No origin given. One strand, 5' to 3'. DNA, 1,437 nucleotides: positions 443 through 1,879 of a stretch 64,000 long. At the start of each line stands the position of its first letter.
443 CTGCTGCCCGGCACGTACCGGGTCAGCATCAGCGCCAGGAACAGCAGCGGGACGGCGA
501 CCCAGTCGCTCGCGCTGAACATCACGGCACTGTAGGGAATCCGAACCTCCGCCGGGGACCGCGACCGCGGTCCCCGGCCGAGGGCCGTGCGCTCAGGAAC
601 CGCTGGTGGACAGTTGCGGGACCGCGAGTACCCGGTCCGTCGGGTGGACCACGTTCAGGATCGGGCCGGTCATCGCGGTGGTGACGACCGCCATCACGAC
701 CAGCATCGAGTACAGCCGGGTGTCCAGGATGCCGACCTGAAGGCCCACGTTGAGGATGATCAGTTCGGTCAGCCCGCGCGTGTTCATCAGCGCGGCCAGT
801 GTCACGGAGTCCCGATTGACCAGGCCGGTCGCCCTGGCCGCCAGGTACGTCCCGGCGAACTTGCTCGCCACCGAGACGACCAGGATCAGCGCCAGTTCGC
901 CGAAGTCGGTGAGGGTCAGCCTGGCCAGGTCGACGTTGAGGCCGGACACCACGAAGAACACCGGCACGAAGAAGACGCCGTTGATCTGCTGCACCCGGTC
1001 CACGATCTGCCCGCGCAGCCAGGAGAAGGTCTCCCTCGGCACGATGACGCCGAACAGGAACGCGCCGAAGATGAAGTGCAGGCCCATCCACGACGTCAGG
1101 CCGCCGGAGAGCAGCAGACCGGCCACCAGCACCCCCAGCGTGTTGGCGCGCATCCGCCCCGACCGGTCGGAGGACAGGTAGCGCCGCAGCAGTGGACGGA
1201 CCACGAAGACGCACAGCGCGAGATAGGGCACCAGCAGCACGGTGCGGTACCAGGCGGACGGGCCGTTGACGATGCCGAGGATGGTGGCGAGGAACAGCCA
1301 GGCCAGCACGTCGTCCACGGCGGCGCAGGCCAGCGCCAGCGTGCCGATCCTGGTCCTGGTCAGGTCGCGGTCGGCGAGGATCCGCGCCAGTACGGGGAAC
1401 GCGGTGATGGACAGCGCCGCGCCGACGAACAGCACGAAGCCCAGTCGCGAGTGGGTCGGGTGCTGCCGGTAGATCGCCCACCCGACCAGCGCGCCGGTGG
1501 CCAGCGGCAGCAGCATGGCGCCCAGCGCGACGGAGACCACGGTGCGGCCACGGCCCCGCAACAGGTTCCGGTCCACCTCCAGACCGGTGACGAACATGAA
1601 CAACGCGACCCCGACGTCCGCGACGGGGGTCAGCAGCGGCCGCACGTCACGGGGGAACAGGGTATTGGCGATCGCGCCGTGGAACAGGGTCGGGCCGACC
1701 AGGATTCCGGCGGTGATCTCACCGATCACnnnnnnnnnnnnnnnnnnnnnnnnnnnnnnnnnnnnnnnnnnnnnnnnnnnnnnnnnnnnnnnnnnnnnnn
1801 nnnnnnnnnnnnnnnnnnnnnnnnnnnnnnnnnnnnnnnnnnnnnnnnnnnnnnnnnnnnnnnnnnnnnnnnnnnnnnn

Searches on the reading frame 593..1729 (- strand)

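Call 16: search_protein_families(library=pfam, proteins=[window:593-1729:-])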
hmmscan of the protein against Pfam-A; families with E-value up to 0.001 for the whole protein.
window:593-1729:- (378 aa): 1 family
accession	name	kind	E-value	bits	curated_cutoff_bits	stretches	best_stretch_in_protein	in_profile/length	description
PF00999.27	Na_H_Exchanger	-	2.1e-49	168.8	26.2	1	2-358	20-369/375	Sodium/hydrogen exchanger, transmembrane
